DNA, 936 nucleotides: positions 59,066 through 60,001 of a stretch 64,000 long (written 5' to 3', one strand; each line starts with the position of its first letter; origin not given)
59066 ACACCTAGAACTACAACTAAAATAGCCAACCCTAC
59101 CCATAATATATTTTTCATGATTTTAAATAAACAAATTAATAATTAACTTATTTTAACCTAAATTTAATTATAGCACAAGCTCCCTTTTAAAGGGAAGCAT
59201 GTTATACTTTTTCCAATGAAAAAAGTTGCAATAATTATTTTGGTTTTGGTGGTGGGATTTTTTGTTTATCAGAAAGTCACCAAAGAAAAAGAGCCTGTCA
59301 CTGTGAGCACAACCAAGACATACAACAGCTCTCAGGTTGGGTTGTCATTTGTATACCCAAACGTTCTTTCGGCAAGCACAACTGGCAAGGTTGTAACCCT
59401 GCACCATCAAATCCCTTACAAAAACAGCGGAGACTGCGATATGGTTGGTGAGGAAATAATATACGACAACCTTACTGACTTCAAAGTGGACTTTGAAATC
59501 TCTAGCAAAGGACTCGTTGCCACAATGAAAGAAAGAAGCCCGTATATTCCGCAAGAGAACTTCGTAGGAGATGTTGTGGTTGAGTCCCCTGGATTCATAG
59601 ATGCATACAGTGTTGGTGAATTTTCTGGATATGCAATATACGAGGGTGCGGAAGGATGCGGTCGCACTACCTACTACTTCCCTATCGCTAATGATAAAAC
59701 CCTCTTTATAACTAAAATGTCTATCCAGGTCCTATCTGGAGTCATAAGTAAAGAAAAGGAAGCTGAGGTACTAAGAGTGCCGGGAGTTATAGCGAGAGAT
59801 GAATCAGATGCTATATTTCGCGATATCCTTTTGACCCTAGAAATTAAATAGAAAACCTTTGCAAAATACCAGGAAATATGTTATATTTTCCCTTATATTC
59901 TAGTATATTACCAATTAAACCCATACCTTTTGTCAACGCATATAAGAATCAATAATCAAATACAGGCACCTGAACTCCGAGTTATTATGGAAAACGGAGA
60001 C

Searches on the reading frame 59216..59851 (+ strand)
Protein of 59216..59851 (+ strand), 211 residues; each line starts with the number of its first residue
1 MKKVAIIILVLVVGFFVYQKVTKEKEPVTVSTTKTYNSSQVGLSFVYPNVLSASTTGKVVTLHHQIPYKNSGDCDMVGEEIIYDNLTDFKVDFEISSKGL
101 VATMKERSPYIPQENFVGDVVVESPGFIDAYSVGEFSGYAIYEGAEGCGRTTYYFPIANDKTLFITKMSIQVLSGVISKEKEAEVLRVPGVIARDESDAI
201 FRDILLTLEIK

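Call 6: search_protein_families(library=pfam, proteins=[window:59216-59851:+], max_evalue=1)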
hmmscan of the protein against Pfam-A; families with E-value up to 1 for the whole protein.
window:59216-59851:+ (211 aa): 1 family
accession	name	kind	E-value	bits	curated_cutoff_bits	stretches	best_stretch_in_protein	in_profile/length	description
PF19893.4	DUF6366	-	0.46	11.3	27.2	1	2-19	50-67/69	Family of unknown function (DUF6366)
